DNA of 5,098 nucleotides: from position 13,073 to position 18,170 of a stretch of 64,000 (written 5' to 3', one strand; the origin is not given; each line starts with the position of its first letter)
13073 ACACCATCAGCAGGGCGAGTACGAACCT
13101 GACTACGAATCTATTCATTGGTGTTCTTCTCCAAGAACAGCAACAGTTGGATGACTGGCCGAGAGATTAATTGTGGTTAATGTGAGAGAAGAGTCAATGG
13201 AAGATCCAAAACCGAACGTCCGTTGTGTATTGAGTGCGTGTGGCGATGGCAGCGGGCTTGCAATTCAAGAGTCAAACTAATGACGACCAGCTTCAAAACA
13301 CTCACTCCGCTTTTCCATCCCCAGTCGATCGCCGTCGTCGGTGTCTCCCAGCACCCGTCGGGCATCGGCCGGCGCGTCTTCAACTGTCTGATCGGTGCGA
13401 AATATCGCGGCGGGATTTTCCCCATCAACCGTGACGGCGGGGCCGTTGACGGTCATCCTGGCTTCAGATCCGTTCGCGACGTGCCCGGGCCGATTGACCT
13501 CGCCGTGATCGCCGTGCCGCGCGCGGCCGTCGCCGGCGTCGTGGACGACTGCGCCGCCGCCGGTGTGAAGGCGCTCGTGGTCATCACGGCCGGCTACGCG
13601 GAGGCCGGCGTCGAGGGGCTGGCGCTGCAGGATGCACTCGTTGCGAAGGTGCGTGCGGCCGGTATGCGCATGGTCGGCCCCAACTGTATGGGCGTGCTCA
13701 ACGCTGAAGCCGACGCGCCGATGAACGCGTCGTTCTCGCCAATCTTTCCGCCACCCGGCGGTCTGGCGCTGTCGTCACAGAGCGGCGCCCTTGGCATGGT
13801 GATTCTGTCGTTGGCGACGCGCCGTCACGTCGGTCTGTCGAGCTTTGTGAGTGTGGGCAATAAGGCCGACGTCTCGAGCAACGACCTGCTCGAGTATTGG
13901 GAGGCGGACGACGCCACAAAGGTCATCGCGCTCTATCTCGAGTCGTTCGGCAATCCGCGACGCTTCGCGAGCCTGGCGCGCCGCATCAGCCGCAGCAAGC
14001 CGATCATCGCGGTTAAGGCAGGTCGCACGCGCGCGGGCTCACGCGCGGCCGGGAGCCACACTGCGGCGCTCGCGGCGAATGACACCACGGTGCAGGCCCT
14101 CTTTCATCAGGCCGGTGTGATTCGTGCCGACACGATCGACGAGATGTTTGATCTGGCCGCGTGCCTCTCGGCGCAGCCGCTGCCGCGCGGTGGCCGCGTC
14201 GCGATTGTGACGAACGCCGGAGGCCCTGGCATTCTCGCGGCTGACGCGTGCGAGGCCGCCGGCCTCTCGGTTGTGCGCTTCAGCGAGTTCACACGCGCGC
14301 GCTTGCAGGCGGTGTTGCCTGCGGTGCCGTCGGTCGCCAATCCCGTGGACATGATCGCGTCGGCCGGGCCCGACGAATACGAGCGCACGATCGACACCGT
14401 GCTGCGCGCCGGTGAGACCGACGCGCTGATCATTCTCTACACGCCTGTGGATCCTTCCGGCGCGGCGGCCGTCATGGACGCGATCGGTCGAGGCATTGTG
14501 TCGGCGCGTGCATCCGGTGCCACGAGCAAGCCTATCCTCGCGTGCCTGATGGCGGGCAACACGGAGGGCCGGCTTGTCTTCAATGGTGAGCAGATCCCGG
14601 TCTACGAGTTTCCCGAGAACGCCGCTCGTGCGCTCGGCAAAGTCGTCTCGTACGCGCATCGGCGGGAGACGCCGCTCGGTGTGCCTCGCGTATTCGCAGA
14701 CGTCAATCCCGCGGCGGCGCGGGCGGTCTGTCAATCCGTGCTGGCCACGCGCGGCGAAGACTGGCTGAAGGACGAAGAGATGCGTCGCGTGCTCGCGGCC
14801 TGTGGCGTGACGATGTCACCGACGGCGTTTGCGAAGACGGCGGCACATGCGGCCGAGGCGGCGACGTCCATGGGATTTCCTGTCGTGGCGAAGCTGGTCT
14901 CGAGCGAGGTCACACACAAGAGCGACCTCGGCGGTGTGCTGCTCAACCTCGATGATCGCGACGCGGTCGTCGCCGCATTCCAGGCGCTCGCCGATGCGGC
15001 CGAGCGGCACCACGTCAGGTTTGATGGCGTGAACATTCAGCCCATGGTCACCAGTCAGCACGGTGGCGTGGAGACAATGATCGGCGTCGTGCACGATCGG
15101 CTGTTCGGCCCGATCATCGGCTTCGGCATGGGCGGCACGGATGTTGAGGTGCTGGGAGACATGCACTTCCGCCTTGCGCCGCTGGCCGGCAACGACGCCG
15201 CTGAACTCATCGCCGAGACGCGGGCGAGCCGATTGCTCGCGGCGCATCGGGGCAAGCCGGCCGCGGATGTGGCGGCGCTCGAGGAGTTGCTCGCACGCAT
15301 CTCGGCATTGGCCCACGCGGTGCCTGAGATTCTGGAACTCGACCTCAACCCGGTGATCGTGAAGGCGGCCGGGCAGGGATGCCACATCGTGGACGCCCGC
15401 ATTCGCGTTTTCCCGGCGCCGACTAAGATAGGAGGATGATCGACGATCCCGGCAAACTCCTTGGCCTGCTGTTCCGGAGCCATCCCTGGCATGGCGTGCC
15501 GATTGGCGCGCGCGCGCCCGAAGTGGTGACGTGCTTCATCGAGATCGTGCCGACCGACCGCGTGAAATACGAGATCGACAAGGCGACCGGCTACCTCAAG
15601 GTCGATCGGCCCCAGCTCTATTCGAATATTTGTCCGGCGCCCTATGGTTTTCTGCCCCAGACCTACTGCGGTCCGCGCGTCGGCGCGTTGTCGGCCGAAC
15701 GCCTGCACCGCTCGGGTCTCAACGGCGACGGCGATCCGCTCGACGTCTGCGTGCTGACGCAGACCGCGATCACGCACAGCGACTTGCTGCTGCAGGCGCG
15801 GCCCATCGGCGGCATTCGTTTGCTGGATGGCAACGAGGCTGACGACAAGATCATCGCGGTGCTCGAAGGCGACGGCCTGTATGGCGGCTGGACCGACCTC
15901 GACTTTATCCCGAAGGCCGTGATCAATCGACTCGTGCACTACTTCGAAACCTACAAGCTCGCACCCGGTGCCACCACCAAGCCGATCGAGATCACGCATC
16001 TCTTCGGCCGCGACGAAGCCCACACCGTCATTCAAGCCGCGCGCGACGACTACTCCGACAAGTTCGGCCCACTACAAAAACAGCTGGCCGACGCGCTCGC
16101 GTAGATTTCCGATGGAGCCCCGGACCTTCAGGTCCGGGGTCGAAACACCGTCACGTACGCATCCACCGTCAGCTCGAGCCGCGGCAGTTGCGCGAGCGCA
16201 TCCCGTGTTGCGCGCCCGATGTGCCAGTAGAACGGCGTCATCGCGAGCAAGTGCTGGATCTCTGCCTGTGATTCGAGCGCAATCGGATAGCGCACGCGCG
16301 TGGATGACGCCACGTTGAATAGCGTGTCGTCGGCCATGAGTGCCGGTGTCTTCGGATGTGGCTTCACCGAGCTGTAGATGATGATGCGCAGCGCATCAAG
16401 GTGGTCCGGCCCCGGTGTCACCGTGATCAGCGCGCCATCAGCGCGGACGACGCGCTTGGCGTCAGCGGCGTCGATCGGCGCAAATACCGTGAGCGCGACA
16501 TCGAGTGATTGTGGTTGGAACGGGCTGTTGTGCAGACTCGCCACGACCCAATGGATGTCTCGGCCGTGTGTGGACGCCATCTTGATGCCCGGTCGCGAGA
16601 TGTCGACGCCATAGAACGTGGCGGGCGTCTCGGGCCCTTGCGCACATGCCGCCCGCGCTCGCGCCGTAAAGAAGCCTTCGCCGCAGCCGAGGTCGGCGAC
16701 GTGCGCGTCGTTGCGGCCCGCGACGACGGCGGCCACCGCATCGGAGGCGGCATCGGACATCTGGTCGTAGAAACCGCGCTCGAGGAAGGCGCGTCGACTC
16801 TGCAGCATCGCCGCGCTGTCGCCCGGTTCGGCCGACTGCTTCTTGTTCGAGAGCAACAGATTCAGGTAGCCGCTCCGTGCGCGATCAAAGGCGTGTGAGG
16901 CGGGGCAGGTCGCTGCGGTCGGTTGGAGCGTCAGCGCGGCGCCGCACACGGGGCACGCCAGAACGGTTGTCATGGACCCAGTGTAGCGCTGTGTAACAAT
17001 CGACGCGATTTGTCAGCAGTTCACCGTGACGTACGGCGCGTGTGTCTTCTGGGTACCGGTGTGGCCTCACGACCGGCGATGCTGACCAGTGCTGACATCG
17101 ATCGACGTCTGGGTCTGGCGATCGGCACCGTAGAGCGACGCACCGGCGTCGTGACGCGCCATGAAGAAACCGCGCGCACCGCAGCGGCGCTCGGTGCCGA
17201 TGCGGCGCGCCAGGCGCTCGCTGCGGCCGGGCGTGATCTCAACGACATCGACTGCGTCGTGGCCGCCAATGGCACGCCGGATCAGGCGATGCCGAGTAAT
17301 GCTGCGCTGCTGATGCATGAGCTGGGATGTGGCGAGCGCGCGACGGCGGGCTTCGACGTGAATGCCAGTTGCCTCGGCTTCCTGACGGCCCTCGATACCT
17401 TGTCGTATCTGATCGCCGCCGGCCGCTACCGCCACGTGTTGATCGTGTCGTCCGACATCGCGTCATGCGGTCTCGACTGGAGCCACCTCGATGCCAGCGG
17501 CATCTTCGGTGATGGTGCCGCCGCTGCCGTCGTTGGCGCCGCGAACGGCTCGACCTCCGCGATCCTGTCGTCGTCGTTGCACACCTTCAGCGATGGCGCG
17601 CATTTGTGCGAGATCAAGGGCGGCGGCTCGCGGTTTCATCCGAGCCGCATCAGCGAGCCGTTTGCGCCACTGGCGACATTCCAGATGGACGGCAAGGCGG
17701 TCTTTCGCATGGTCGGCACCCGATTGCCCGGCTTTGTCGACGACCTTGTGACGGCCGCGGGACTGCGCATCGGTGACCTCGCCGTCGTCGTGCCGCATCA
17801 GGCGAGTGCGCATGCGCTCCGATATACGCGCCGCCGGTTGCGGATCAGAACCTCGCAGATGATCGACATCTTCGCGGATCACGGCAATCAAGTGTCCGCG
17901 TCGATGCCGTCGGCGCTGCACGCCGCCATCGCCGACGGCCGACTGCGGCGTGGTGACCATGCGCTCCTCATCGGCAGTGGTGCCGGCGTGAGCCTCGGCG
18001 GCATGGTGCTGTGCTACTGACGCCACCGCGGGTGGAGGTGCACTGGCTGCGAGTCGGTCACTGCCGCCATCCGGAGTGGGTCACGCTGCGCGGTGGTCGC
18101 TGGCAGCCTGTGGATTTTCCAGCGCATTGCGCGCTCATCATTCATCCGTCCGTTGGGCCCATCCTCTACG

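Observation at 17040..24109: Seven translationally coupled genes (KAS III, MBL hydrolase, F390-synthetase-like adenylating enzyme, SDR, membrane GT2, orphan hydrolase-like protein, GT1): candidate uncharacterised glycolipid pathway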

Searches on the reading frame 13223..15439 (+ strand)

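Call 27: search_protein_families(library=pfam, proteins=[window:13223-15439:+], max_evalue=0.001)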
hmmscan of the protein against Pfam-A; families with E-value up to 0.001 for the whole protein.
window:13223-15439:+ (738 aa): 5 families
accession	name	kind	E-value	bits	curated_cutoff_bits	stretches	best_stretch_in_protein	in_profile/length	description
PF13549.11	ATP-grasp_5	-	1.9e-71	240.4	27.6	1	509-729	4-221/221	ATP-grasp domain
PF13607.11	Succ_CoA_lig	-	1.7e-55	187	27.4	1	178-315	1-138/138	Succinyl-CoA ligase like flavodoxin domain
PF13380.12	CoA_binding_2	-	1.2e-22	80.9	22.8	1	35-160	2-115/116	CoA binding domain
PF02629.25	CoA_binding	-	8.5e-11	42.9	22.3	1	33-124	3-97/97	CoA binding domain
PF19045.5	Ligase_CoA_2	-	1.1e-10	42.2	23.7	1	326-448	1-121/162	Ligase-CoA domain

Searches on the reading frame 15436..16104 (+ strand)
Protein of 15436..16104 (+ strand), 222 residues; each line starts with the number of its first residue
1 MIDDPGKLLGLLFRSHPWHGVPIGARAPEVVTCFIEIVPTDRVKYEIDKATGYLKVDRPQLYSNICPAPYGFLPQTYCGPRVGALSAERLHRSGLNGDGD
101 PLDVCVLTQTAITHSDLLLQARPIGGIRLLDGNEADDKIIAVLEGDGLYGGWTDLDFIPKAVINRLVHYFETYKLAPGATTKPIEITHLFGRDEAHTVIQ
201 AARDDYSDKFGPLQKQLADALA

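Call 27: search_protein_families(library=pfam, proteins=[window:15436-16104:+], max_evalue=0.001)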
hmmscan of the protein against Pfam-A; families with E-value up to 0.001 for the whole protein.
window:15436-16104:+ (222 aa): 1 family
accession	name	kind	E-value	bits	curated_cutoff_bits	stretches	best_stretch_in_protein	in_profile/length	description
PF00719.24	Pyrophosphatase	-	1.9e-39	135.3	23.5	1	34-206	2-152/153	Inorganic pyrophosphatase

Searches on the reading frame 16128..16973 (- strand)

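Call 27: search_protein_families(library=pfam, proteins=[window:16128-16973:-], max_evalue=0.001)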
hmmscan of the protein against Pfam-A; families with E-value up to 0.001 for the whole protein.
window:16128-16973:- (281 aa): 5 families
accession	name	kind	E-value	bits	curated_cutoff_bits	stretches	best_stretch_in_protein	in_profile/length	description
PF21302.3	Zn_ribbon_RlmA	-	5.4e-13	49.1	27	1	6-47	2-43/44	RlmA, N-terminal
PF13649.12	Methyltransf_25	-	4.8e-09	37.2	27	1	92-173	1-83/97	Methyltransferase domain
PF08241.18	Methyltransf_11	-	2.2e-08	35.1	21.2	1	94-175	2-79/95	Methyltransferase domain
PF13847.12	Methyltransf_31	-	4.8e-06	26.8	27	1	89-162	4-80/145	Methyltransferase domain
PF08242.18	Methyltransf_12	-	0.00025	22.2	30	1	94-164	2-73/98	Methyltransferase domain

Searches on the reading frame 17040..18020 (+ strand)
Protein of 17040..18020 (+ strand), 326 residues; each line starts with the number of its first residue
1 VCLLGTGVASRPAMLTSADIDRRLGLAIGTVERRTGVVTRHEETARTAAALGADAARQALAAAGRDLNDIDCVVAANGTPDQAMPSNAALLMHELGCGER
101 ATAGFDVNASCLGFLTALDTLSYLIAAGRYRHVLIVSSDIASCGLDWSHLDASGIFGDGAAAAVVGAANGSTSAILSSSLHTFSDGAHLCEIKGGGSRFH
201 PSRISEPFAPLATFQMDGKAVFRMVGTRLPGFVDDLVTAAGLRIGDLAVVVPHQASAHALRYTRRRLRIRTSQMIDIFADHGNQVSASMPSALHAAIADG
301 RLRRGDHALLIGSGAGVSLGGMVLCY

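Call 5: search_protein_families(library=pfam, proteins=[window:17040-18020:+], max_evalue=0.01)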
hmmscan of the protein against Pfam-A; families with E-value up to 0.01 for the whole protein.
window:17040-18020:+ (326 aa): 3 families
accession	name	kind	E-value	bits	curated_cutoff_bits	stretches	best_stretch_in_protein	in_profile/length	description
PF08541.16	ACP_syn_III_C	-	1.7e-23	83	26.6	1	239-324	3-88/90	3-Oxoacyl-[acyl-carrier-protein (ACP)] synthase III C terminal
PF08545.16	ACP_syn_III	-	3e-21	75.5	24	1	105-182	1-78/80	3-Oxoacyl-[acyl-carrier-protein (ACP)] synthase III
PF00195.25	Chal_sti_synt_N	-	1.3e-06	28.4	27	1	34-167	85-223/225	Chalcone and stilbene synthases, N-terminal domain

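Call 6: search_protein_families(library=ncbifam, proteins=[window:17040-18020:+], max_evalue=0.01)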
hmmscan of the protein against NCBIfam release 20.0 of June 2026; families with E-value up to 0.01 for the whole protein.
window:17040-18020:+ (326 aa): 17 families
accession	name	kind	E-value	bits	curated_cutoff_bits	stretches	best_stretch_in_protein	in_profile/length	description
NF005541.0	PRK07204.1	equivalog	2.4e-104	349.3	402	1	13-326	17-329/329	beta-ketoacyl-ACP synthase III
NF006829.0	PRK09352.1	subfamily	3.1e-65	220.3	249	1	3-324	7-319/322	beta-ketoacyl-ACP synthase 3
TIGR00747.1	fabH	subfamily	1.4e-58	198.5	292.1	1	3-324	5-320/322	beta-ketoacyl-ACP synthase III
NF004623.0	PRK05963.1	equivalog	1.3e-42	146.2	437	1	2-324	7-326/328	beta-ketoacyl-ACP synthase III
NF005703.0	PRK07515.1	equivalog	1.9e-28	99.4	304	1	38-324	86-370/373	beta-ketoacyl-ACP synthase III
NF006720.0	PRK09258.1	equivalog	4.4e-28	98.6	285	2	17-141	22-153/338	3-oxoacyl-ACP synthase III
NF005308.0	PRK06840.1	equivalog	5e-19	68.5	315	1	3-324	7-333/339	3-oxoacyl-ACP synthase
NF009519.0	PRK12880.1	equivalog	6.6e-16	58.6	436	1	45-324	56-336/353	beta-ketoacyl-ACP synthase III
NF042429.2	DHPHCoAsyn_DpgA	equivalog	7.3e-11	41.6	425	1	33-319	58-343/350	3,5-dihydroxyphenylacetyl-CoA synthase DpgA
NF005293.2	PRK06816.1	subfamily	2.9e-10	39.8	450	1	30-148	43-159/378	StlD/DarB family beta-ketosynthase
NF003274.0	PRK04262.1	equivalog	2.1e-09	36.9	244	1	44-317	47-301/347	hydroxymethylglutaryl-CoA synthase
TIGR01835.1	HMG-CoA-S_prok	equivalog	9.5e-06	24.6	360.35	1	49-164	50-159/382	hydroxymethylglutaryl-CoA synthase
NF004721.0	PRK06065.1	equivalog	0.00017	20.6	455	1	41-140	23-121/393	thiolase domain-containing protein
NF053539.1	resorcinol_DarB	exception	0.00029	20.1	550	1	22-93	37-107/377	dialkylresorcinol biosynthesis protein DarB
TIGR01930.1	AcCoA-C-Actrans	subfamily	0.00062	18.8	240.55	1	47-134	20-106/385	acetyl-CoA C-acyltransferase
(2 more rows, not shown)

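Call 26: search_solved_structures(query=window:17040-18020:+, max_evalue=1e-20)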
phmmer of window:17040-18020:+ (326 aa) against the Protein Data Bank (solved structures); distinct sequences matched with E-value up to 1e-20: 40.
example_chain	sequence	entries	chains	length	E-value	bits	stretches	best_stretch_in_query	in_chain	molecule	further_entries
4v2p_A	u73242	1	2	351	1.1e-56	195.6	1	13-326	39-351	KETOSYNTHASE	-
4yuc_A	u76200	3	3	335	4.9e-54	186.9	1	14-326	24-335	CorB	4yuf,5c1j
4ryb_A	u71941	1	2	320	3.7e-44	154.5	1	5-326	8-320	3-oxoacyl-[acyl-carrier-protein] synthase 3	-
4dfe_A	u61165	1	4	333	4.8e-41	144.3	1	3-326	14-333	3-oxoacyl-[acyl-carrier-protein] synthase 3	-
2ebd_A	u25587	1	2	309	1.6e-37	132.7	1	3-326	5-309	3-oxoacyl-[acyl-carrier-protein] synthase 3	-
4ylt_A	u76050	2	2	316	4.7e-37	131.2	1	3-323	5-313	3-oxoacyl-[acyl-carrier-protein] synthase 3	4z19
4nhd_A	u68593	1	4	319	2e-35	125.8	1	3-322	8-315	3-oxoacyl-[acyl-carrier-protein] synthase 3 protein 1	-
8vd9_A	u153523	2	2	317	1e-34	123.5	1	3-323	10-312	Beta-ketoacyl-[acyl-carrier-protein] synthase III 1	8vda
1hn9_A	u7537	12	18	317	1e-34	123.5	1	3-322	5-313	BETA-KETOACYL-ACYL CARRIER PROTEIN SYNTHASE III | 3-oxoacyl-[acyl-carrier-protein] synthase III | 3-oxoacyl-[acyl-carrier-protein] synthase 3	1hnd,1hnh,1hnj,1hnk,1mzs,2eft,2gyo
6x7r_A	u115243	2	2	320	1e-34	123.5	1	3-322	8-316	3-oxoacyl-[acyl-carrier-protein] synthase 3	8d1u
9ka2_A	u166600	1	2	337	1.3e-34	123.2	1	3-322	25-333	Beta-ketoacyl-[acyl-carrier-protein] synthase III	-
3il9_A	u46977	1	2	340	1.3e-34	123.2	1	3-322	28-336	3-oxoacyl-[acyl-carrier-protein] synthase 3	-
4wzu_A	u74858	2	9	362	1.5e-34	123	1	4-320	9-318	3-oxoacyl-[acyl-carrier-protein] synthase 3 protein 2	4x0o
1ebl_A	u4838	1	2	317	7.9e-34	120.6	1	3-322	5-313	BETA-KETOACYL-ACP SYNTHASE III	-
4x9k_A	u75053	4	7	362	3.4e-33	118.5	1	4-320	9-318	3-oxoacyl-[acyl-carrier-protein] synthase 3 protein 2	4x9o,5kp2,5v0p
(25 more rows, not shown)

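Call 54: search_solved_structures(query=window:17040-18020:+, max_evalue=1e-43, show_alignments=3)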
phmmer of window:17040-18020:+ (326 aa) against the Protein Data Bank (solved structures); distinct sequences matched with E-value up to 1e-43: 3.
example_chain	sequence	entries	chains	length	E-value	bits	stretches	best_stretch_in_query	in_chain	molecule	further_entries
4v2p_A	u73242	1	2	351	1.1e-56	195.6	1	13-326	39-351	KETOSYNTHASE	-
4yuc_A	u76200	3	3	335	4.9e-54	186.9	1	14-326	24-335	CorB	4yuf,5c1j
4ryb_A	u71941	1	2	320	3.7e-44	154.5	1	5-326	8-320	3-oxoacyl-[acyl-carrier-protein] synthase 3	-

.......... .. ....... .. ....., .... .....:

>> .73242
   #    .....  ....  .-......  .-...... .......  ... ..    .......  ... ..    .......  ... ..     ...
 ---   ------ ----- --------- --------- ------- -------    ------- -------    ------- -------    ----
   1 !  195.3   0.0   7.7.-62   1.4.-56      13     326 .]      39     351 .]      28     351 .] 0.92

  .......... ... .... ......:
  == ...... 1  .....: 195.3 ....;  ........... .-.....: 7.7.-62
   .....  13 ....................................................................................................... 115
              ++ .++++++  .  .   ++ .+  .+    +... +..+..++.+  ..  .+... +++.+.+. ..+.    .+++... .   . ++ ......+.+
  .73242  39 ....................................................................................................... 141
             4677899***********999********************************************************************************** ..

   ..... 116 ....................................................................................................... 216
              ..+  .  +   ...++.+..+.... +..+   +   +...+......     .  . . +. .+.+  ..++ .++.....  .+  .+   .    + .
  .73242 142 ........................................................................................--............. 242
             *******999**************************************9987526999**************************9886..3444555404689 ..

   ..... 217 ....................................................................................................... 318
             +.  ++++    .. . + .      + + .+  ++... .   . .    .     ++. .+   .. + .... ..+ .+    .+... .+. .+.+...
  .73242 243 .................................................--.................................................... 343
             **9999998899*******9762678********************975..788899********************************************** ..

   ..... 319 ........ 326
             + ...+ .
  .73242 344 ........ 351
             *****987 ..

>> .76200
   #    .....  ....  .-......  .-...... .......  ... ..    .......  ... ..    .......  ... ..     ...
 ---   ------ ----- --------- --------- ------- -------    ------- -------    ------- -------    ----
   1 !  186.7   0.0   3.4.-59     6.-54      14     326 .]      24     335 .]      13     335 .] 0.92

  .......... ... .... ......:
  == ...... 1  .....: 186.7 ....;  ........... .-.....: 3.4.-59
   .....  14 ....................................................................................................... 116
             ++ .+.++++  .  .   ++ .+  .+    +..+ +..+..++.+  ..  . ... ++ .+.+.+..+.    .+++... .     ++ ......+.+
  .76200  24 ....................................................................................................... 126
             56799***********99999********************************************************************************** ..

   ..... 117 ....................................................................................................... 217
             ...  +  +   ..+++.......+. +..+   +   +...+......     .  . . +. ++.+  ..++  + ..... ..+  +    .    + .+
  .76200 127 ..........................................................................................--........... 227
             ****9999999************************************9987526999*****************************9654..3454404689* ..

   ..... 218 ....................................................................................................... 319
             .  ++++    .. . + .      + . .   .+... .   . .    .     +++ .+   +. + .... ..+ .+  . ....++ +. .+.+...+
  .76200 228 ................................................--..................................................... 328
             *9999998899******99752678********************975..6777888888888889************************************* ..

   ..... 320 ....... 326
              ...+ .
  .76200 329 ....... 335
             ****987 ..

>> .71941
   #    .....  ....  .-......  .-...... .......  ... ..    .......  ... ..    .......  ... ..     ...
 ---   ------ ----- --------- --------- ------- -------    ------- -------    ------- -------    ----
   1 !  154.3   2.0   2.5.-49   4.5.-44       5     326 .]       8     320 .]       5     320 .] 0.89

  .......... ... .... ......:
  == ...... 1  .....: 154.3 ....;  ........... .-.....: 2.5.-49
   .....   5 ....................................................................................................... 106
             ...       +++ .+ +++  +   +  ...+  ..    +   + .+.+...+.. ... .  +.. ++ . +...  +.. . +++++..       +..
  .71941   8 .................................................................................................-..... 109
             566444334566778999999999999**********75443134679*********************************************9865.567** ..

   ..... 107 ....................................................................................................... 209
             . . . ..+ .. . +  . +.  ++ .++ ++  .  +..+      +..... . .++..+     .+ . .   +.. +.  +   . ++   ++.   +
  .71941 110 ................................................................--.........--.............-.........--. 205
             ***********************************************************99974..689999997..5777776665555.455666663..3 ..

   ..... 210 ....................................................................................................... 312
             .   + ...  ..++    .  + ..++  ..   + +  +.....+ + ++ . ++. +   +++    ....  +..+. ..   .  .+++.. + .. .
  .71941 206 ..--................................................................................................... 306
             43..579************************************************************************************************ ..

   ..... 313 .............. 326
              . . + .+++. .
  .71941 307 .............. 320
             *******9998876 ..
